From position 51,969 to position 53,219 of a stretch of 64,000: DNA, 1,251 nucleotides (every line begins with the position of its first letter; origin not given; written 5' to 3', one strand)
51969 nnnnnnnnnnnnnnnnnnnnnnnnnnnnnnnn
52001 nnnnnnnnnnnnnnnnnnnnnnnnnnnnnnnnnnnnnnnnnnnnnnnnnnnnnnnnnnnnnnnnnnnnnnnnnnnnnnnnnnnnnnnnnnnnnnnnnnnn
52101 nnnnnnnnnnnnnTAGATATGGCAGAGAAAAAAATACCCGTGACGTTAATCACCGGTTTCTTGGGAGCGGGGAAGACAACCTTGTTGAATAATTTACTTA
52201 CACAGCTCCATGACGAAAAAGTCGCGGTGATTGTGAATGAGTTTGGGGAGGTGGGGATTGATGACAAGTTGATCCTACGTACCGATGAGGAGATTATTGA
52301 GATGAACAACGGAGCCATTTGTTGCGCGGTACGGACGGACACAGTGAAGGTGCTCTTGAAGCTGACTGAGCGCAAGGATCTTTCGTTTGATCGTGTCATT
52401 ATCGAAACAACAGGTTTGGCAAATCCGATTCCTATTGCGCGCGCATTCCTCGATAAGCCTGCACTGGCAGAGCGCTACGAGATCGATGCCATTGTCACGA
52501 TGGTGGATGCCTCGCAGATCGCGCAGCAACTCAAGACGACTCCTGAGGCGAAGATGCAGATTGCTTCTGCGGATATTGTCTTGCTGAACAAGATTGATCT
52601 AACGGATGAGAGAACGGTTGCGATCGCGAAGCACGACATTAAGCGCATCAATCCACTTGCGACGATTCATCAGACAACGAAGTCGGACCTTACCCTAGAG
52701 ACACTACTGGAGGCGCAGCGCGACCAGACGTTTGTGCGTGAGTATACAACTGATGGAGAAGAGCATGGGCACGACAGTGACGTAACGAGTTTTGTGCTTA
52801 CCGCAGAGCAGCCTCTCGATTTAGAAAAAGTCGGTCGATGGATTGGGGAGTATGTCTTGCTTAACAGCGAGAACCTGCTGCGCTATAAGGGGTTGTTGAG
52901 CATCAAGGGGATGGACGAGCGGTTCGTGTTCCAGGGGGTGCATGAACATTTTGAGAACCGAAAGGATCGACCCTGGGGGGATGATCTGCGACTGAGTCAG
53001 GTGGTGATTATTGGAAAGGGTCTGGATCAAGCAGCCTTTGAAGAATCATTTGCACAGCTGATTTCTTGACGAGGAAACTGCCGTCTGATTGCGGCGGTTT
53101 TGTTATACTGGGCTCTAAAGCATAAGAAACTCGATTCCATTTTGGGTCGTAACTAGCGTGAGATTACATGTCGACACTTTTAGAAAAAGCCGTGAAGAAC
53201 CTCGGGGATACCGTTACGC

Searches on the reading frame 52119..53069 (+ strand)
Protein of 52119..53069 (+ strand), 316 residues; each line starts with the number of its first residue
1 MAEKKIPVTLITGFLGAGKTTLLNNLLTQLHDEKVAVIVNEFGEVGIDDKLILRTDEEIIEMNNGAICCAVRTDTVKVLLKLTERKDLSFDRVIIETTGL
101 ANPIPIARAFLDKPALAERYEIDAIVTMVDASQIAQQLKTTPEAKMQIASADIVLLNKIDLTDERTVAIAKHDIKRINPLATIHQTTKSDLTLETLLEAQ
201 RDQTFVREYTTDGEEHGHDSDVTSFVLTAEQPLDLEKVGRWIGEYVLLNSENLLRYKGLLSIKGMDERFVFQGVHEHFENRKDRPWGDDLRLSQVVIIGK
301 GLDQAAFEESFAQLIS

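Call 8: search_protein_families(library=pfam, proteins=[window:52119-53069:+], max_evalue=0.01)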
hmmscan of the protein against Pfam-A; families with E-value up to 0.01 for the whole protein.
window:52119-53069:+ (316 aa): 12 families
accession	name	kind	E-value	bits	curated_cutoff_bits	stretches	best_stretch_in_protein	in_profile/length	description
PF02492.25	cobW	-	5.1e-56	189.5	20.7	1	7-184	1-179/180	CobW/HypB/UreG, nucleotide-binding domain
PF07683.19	CobW_C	-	4.9e-20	71.6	22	1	222-313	1-92/94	Cobalamin synthesis protein cobW C-terminal domain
PF00009.33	GTP_EFTU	-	3.2e-05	24.1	26.5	0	5-40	2-37/188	Elongation factor Tu GTP binding domain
PF13401.12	AAA_22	-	9.7e-05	23.1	27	1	8-43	7-45/130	AAA domain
PF09439.16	SRPRB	-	0.00028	20.8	25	0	6-39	3-36/178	Signal recognition particle receptor beta subunit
PF03193.22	RsgA_GTPase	-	0.00051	20.4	30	0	8-32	108-132/174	RsgA GTPase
PF25199.1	nSTAND_NTPase5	-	0.00057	20.2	34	1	3-50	38-86/145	Novel STAND NTPase 5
PF03308.22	MeaB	-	0.0014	18.2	23.1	0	11-38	38-67/273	Methylmalonyl Co-A mutase-associated GTPase MeaB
PF13191.12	AAA_16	-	0.0017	19.3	32.6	1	7-45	25-63/167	AAA ATPase domain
PF02421.24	FeoB_N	-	0.0053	16.7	27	1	120-196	77-152/156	Ferrous iron transport protein B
PF20720.3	nSTAND3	-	0.0075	16.4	27.2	0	8-38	19-49/155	Novel STAND NTPase 3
PF00437.27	T2SSE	-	0.0077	15.4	24.9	0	9-41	145-178/370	Type II/IV secretion system protein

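Call 26: search_protein_families(library=ncbifam, proteins=[window:52119-53069:+], max_evalue=0.001)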
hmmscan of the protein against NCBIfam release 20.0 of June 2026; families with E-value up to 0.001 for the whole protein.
window:52119-53069:+ (316 aa): 11 families
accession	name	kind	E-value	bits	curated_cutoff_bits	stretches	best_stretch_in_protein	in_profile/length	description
NF008578.0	PRK11537.1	equivalog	8.7e-71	238.7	361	1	5-314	3-316/318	GTPase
TIGR02475.1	CobW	equivalog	5.9e-56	189.8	332.1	2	4-136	2-138/342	cobalamin biosynthesis protein CobW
NF038288.1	chaper_GTP_ZigA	equivalog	7.6e-45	153.5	600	2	6-140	1-144/390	zinc metallochaperone GTPase ZigA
NF041053.1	CobW_rel_Se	equivalog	6.1e-17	61.9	180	1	10-196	5-190/195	CobW-related selenoprotein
TIGR00073.1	hypB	equivalog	1.3e-09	37.8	121.2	1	5-99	29-120/217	hydrogenase nickel incorporation protein HypB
NF000908.1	PRK00089.1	equivalog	7.4e-06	25.4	237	1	92-199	53-162/291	GTPase Era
TIGR03819.1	heli_sec_ATPase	hypoth_equivalog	4.5e-05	22.8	373.15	1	9-50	181-222/340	TadA family conjugal transfer-associated ATPase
NF047431.1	hiber_recruit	equivalog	8.7e-05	21.6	375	0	7-146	3-154/402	ribosome hibernation factor-recruiting GTPase MRF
TIGR00231.1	small_GTP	domain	0.00033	20.5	42.5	0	9-29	6-26/164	GTP-binding protein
TIGR03015.1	pepcterm_ATPase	hypoth_equivalog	0.00062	19.3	324.5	1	9-37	46-74/269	XrtA/PEP-CTERM system-associated ATPase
NF011062.0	PRK14494.1-1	equivalog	0.00086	18.9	323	0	11-50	6-45/231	putative molybdopterin-guanine dinucleotide biosynthesis protein MobB/FeS domain-containing protein protein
